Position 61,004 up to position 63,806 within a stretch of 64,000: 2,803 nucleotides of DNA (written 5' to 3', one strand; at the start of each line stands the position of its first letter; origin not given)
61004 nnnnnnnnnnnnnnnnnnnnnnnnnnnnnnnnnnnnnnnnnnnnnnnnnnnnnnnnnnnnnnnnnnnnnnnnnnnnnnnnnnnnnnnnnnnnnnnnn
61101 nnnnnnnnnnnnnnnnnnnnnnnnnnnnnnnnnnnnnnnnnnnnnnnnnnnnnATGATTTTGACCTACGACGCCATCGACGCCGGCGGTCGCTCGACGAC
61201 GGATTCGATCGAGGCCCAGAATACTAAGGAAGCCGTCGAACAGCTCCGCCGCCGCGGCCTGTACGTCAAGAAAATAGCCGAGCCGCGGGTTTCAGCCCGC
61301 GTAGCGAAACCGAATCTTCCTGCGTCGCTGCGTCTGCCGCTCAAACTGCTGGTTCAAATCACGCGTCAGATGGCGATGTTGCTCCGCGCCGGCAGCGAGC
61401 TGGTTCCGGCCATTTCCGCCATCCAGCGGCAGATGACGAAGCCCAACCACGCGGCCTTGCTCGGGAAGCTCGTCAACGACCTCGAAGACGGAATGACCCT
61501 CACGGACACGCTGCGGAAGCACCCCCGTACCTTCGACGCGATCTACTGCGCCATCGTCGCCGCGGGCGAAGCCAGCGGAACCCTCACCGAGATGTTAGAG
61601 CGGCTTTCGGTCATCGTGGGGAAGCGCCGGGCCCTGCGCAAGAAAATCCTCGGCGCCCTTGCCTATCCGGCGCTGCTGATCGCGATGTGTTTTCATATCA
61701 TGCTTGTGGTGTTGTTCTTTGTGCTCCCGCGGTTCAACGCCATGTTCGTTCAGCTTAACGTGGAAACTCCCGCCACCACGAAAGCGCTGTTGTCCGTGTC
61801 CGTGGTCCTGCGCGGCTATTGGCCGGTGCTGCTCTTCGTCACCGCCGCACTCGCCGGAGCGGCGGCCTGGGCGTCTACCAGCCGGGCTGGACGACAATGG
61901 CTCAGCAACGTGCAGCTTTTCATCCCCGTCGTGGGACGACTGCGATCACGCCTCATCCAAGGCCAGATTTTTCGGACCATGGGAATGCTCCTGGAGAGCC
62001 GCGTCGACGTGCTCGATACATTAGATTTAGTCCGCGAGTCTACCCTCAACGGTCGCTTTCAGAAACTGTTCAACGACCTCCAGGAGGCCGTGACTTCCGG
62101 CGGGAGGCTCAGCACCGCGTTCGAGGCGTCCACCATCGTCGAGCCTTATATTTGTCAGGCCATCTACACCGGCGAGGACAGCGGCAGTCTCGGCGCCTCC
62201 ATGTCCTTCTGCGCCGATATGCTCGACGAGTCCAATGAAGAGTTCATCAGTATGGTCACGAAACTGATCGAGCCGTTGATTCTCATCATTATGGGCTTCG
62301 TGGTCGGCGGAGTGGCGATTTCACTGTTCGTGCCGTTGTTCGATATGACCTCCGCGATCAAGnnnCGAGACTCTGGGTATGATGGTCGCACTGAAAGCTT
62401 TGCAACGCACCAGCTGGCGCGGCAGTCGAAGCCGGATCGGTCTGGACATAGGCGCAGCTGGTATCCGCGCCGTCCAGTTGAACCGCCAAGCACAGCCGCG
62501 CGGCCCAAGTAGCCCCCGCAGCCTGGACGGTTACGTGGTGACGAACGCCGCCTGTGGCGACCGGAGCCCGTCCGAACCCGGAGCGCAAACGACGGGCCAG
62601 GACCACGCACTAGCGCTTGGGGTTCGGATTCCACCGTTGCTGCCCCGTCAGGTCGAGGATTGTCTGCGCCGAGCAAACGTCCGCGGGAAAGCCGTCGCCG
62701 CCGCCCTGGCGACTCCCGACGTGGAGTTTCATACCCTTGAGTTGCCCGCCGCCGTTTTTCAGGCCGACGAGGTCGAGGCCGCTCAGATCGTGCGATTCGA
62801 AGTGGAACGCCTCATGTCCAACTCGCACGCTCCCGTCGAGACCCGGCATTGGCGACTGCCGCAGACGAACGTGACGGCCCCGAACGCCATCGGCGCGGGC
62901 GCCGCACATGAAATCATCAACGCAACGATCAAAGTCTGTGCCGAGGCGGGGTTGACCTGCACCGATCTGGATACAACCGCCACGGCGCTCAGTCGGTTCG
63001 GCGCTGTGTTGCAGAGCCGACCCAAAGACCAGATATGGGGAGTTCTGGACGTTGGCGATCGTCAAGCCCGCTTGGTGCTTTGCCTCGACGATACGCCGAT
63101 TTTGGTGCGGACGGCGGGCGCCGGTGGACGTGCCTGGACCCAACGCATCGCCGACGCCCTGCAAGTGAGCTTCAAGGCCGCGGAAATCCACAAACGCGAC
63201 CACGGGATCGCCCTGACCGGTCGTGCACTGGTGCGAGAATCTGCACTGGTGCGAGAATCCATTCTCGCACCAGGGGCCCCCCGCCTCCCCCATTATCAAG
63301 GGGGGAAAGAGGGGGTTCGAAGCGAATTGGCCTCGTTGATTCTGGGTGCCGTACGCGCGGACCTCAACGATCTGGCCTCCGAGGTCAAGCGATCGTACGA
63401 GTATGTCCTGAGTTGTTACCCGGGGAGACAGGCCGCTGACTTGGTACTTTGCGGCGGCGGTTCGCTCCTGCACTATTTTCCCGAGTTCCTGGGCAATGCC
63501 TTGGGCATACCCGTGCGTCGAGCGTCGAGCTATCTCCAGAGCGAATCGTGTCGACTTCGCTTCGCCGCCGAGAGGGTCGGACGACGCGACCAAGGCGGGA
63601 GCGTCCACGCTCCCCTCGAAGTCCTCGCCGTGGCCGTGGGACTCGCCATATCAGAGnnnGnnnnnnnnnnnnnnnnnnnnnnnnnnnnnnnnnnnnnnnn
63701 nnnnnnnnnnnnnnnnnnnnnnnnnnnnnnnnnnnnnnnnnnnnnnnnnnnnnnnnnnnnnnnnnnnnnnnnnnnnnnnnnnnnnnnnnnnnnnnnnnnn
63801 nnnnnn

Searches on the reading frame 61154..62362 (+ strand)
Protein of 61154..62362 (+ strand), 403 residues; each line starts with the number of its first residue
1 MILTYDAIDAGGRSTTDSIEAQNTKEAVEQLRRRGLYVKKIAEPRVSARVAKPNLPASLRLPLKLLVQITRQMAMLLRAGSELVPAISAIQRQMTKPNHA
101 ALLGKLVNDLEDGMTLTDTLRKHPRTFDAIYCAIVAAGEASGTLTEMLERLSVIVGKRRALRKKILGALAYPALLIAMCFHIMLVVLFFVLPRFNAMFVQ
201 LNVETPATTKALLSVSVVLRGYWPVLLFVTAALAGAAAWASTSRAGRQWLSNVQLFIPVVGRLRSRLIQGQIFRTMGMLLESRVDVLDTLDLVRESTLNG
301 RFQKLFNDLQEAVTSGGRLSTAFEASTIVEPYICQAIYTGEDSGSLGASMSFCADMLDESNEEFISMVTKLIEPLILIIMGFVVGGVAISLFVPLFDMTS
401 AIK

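Call 54: search_protein_families(library=pfam, proteins=[window:61154-62362:+], max_evalue=0.001)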
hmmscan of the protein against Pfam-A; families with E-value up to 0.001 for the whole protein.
window:61154-62362:+ (403 aa): 1 family
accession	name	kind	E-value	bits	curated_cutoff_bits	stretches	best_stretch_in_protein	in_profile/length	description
PF00482.28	T2SSF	-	1.2e-49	167.8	25.2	2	70-192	2-125/125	Type II secretion system (T2SS), protein F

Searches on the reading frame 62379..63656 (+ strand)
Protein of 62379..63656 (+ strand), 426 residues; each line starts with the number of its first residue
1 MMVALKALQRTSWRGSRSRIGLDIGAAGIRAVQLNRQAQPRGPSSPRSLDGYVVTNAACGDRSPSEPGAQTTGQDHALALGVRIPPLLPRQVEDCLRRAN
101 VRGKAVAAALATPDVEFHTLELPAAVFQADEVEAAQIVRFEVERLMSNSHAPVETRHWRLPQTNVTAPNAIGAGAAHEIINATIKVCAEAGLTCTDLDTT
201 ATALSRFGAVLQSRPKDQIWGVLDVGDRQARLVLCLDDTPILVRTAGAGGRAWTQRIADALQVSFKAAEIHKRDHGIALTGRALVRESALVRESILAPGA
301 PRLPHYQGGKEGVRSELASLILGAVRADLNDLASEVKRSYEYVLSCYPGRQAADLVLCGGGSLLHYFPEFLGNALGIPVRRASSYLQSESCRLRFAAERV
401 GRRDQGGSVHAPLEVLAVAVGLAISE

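Call 56: search_protein_families(library=pfam, proteins=[window:62379-63656:+], max_evalue=0.001)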
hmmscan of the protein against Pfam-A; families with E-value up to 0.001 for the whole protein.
window:62379-63656:+ (426 aa): 2 families
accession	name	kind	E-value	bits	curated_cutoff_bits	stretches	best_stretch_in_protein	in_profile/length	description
PF11104.14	PilM_2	-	1.4e-14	54.2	27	1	92-275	51-237/340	Type IV pilus assembly protein PilM;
PF14450.12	FtsA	-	2e-07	31.8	31.8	1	222-384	2-112/127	Cell division protein FtsA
